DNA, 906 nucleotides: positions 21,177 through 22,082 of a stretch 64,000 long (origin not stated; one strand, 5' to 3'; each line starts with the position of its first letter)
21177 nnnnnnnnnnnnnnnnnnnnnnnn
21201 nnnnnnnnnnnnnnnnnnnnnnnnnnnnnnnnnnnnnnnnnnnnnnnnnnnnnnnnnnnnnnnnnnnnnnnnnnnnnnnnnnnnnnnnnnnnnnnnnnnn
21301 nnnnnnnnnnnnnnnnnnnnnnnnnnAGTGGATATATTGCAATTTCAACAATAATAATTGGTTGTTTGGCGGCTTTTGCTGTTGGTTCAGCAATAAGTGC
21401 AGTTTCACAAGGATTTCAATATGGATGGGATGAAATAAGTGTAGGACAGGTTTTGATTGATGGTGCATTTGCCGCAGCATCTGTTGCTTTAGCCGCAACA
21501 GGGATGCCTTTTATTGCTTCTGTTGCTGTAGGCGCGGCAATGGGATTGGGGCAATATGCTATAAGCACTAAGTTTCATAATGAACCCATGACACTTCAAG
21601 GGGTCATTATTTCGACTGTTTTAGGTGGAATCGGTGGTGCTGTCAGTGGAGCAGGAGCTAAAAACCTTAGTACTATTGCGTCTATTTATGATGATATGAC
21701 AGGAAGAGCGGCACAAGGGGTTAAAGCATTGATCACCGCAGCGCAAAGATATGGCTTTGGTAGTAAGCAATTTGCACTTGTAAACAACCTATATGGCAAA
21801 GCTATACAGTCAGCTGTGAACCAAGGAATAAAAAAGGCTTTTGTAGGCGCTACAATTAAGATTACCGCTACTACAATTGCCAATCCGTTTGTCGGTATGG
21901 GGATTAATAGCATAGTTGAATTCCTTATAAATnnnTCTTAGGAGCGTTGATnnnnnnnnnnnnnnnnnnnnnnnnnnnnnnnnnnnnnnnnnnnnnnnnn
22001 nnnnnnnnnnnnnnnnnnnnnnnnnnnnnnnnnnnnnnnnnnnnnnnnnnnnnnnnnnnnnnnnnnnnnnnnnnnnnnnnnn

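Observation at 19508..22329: Two tandem orphan RHS-CT / membrane-immunity cassettes with no full-length rhs gene within 19 kb upstream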

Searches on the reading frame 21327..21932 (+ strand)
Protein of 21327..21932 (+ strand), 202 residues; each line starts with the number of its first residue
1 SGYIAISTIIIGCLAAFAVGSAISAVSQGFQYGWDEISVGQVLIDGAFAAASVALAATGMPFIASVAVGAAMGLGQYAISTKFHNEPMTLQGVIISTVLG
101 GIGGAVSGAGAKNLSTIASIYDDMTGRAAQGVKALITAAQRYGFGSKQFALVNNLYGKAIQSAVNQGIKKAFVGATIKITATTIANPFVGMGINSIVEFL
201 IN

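Call 11: find_homologous_proteins(query=window:21327-21932:+, max_evalue=0.001)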
Query window:21327-21932:+ (202 aa): 24 proteins with E <= 0.001 among 2008 candidates.
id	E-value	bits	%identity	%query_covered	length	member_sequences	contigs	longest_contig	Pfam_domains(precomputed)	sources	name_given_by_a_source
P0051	4.8e-101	354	89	100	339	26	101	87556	PF25023.2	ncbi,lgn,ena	-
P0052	4.8e-95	335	82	100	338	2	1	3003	-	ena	-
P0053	5.0e-94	331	81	100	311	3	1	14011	-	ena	-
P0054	5.8e-91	321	78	100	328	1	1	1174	PF25023.2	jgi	jgi:RHS repeat-associated protein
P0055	3.0e-89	316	81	94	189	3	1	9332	-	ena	-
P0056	1.0e-88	314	78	100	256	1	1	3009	-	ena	-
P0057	2.2e-82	293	71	98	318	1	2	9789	PF25023.2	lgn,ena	-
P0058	2.6e-82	293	72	96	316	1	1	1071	PF25023.2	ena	-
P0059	8.5e-79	282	70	99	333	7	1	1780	PF25023.2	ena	-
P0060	8.3e-78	279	67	99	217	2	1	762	-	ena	-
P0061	8.9e-73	262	72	90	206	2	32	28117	-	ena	-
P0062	4.8e-71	257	71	90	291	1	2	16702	-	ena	-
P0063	6.7e-71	256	86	73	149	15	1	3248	-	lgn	-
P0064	1.3e-65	239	67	90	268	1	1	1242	-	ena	-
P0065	6.8e-55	204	64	81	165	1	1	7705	-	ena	-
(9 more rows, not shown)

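Call 30: predict_structure(alignment_id=A2)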
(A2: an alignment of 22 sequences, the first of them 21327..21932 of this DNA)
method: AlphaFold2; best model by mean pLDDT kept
length: 202 residues; sequences in the alignment: 22
mean_pLDDT: 53.7   pTM: 0.38
mean pLDDT of the five models: 53.7, 52.1, 51.9, 49.6, 45.5
residues with pLDDT >= 90: 0; 70-90: 18; 50-70: 114; < 50: 70
segments of 3 or more residues with pLDDT < 50: 1-4, 109-125, 138-140, 163-202
pLDDT, mean of each block of 10 residues (from residue 1): 53 65 62 69 68 61 64 67 64 57 53 38 47 51 56 59 46 33 29 33 39
secondary structure, 60 per line:
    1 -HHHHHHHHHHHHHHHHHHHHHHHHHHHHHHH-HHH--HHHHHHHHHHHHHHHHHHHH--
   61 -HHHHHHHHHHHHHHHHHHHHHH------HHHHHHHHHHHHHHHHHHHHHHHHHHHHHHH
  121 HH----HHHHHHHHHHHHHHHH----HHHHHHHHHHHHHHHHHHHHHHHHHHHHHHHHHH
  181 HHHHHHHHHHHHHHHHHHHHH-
elements in order: H2-32 H39-58 H62-83 H90-122 H127-142 H147-201

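Call 36: search_solved_structures(query=A4, max_evalue=10)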
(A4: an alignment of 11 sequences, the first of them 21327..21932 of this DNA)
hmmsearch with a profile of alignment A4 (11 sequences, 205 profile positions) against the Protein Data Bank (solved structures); distinct sequences matched with E-value up to 10: 2.
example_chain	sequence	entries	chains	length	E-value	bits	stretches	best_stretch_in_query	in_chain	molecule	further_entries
5z9a_A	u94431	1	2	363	0.77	12.4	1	58-113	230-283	Chorismate synthase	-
8in3_A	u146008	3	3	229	1.3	11.7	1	11-43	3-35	25 kDa polyphenol-binding protein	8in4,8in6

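Call 38: search_protein_families(library=pfam, alignment_id=A4, max_evalue=1)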
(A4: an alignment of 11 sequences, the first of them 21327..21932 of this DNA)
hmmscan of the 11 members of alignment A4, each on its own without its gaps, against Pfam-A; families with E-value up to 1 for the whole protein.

A. member 1, window:21327-21932:+ (202 aa): 1 family
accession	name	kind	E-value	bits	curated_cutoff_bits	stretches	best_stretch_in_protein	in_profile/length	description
PF13788.11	DUF4180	-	0.18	12.2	25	1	112-177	14-77/112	Domain of unknown function (DUF4180)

B. families by the number of members that match (of 11 scanned): 9 families
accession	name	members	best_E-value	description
PF05593.20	RHS_repeat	2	0.00011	RHS Repeat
PF19652.4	DUF6155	2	0.0075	Family of unknown function (DUF6155)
PF12750.12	Maff2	1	0.0052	Maff2 family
PF12615.13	TraD_N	1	0.11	F sex factor protein N terminal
PF13788.11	DUF4180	1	0.18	Domain of unknown function (DUF4180)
PF08405.16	Calici_PP_N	1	0.3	Viral polyprotein N-terminal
PF06305.16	LapA_dom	1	0.46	Lipopolysaccharide assembly protein A domain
PF17780.6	OCRE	1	0.67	OCRE domain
PF10040.14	CRISPR_Cas6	1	0.72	CRISPR-associated endoribonuclease Cas6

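Call 43: fold_search(model_id=the predicted structure, library=pdb)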
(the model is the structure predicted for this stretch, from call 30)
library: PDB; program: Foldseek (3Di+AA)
matches with E <= 10: 40; with E <= 0.001: 0
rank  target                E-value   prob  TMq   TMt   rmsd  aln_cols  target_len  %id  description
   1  8ibv_R                2.8e+00  0.07  0.18  0.15  17.1       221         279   16  Cryo-EM structure of the motilin-bound motilin receptor-Gq protein complex (released 2023-04-12)
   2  7udn_B                3.2e+00  0.16  0.26  0.21  16.8       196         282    9  Crystal structure of designed helical repeat protein RPB_PLP1_R6 in alternative conformation 2 (released 2023-03-22)
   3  7unh_B                3.2e+00  0.13  0.23  0.20  13.9       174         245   13  De novo designed chlorophyll dimer protein in apo state, SP2 (released 2023-04-19)
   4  3lmf                  3.6e+00  0.20  0.24  0.37   8.3       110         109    8  Crystal Structure of Nmul_A1745 protein from Nitrosospira multiformis, Northeast Structural Genomics Consortium Target N (released 2010-02-16)
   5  5cwc                  3.8e+00  0.07  0.19  0.20  15.1       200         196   11  Crystal structure of de novo designed helical repeat protein DHR5 (released 2015-12-16)
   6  9m0r_R                4.6e+00  0.06  0.18  0.15  16.6       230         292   11  Structure of neuropeptide FF receptor 1 complex with NPVF (released 2025-07-23)
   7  4bgn_A                4.8e+00  0.04  0.17  0.16  19.0       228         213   14  cryo-EM structure of the NavCt voltage-gated sodium channel (released 2013-07-10)
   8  6ikn_A                5.0e+00  0.08  0.24  0.18  35.0       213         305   13  Crystal structure of the GAS7 F-BAR domain (released 2019-10-16)
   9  5vrh                  5.5e+00  0.13  0.26  0.14   7.1       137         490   13  Apolipoprotein N-acyltransferase C387S active site mutant (released 2017-07-12)
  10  7udm_A                5.8e+00  0.10  0.26  0.20  17.0       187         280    9  Crystal structure of designed helical repeat protein RPB_PLP1_R6 in alternative conformation 1 (with peptide) (released 2023-03-22)
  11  5vrg                  5.8e+00  0.06  0.19  0.10  11.3       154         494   15  Structural insights into lipoprotein N-acylation by Escherichia coli apolipoprotein N-acyltransferase (released 2017-07-12)
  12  4ami_B                6.1e+00  0.04  0.18  0.14  20.6       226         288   12  Turkey beta1 adrenergic receptor with stabilising mutations and bound biased agonist bucindolol (released 2012-05-23)
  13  7a0g_FFF              6.1e+00  0.03  0.15  0.11  42.8       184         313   13  Structure of the SmhB pore of the tripartite alpha-pore forming toxin, Smh, from Serratia marcescens. (released 2021-03-31)
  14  9w2v_Y                6.6e+00  0.15  0.29  0.38   6.0       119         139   18  Cryo-EM structure of complex I on the bovine heart submitochondrial particles, closed (released 2026-04-01)
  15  6rw3_C                6.6e+00  0.03  0.16  0.10  15.2       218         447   14  The molecular basis for sugar import in malaria parasites. (released 2020-01-29)
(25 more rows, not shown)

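Call 51: find_encoding_contigs(protein=P0051, flank=10000, max_places=6)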
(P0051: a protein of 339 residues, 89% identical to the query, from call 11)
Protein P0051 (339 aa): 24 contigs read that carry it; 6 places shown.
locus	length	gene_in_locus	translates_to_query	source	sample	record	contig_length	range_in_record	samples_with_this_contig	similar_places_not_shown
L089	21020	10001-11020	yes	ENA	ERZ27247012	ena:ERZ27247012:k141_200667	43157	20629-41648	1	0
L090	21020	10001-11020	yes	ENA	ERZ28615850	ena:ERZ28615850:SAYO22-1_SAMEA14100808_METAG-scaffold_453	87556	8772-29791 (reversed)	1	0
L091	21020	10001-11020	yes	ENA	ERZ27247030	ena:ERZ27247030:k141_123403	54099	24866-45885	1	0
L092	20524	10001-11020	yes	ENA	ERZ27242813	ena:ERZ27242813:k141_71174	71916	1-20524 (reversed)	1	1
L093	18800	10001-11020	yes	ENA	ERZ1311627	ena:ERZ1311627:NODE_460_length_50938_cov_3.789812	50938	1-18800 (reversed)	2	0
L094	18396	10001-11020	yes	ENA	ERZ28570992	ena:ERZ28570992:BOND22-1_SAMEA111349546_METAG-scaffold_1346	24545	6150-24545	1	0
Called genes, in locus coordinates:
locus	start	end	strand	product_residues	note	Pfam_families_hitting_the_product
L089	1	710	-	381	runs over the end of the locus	PF13439:Glyco_transf_4 (weak), PF00534:Glycos_transf_1, PF13692:Glyco_trans_1_4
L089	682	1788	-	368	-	PF00535:Glycos_transf_2, PF10111:Glyco_tranf_2_2, PF13641:Glyco_tranf_2_3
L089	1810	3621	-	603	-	PF00990:GGDEF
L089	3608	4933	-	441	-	-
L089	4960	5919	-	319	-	PF00149:Metallophos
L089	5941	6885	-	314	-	PF00535:Glycos_transf_2, PF10111:Glyco_tranf_2_2, PF13641:Glyco_tranf_2_3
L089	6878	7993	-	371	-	PF09314:DUF1972, PF20706:GT4-conflict (faint), PF13439:Glyco_transf_4, PF13579:Glyco_trans_4_4, PF00534:Glycos_transf_1, PF13692:Glyco_trans_1_4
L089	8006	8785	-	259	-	PF02397:Bac_transf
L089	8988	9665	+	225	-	PF04542:Sigma70_r2, PF04545:Sigma70_r4, PF01381:HTH_3 (weak)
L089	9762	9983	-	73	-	-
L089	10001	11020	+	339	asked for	PF25023:TEN_YD-shell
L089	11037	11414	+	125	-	-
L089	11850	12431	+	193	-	PF01699:Na_Ca_ex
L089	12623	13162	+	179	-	PF12728:HTH_17 (faint)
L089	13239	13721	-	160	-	PF20185:DUF6548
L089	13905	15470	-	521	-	PF00239:Resolvase, PF07508:Recombinase, PF13408:Zn_ribbon_recom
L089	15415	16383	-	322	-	PF07508:Recombinase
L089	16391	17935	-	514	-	PF00239:Resolvase, PF07508:Recombinase, PF13408:Zn_ribbon_recom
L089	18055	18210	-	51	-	PF20612:SHOCT_2 (weak)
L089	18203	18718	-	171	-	PF02452:PemK_toxin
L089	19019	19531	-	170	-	PF07638:Sigma70_ECF (weak), PF08281:Sigma70_r4_2, PF04545:Sigma70_r4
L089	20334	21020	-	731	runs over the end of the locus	?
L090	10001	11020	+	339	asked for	PF25023:TEN_YD-shell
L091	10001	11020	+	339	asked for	PF25023:TEN_YD-shell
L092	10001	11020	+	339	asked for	PF25023:TEN_YD-shell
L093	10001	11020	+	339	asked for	PF25023:TEN_YD-shell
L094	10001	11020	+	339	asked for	PF25023:TEN_YD-shell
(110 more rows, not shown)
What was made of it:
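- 20724..21935 (+): Orphan rhs fragment 2: longer truncated RHS core (TTG 20739; core to 21326) plus CT2 (21327-21932, 202 aa). No SD or ATG at its 5' end. An 89% orphan homologue, P0051, is widespread (calls 11, 51).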

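Call 75: search_protein_families(library=pfam, proteins=[L089:11850-12428:+], max_evalue=0.01)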
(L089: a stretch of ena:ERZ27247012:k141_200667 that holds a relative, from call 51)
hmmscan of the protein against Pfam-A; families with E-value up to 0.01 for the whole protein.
L089:11850-12428:+ (193 aa): 1 family
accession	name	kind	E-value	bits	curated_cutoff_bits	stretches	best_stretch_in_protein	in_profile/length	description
PF01699.29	Na_Ca_ex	-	1e-31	110.3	24.9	1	39-181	3-150/151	Sodium/calcium exchanger protein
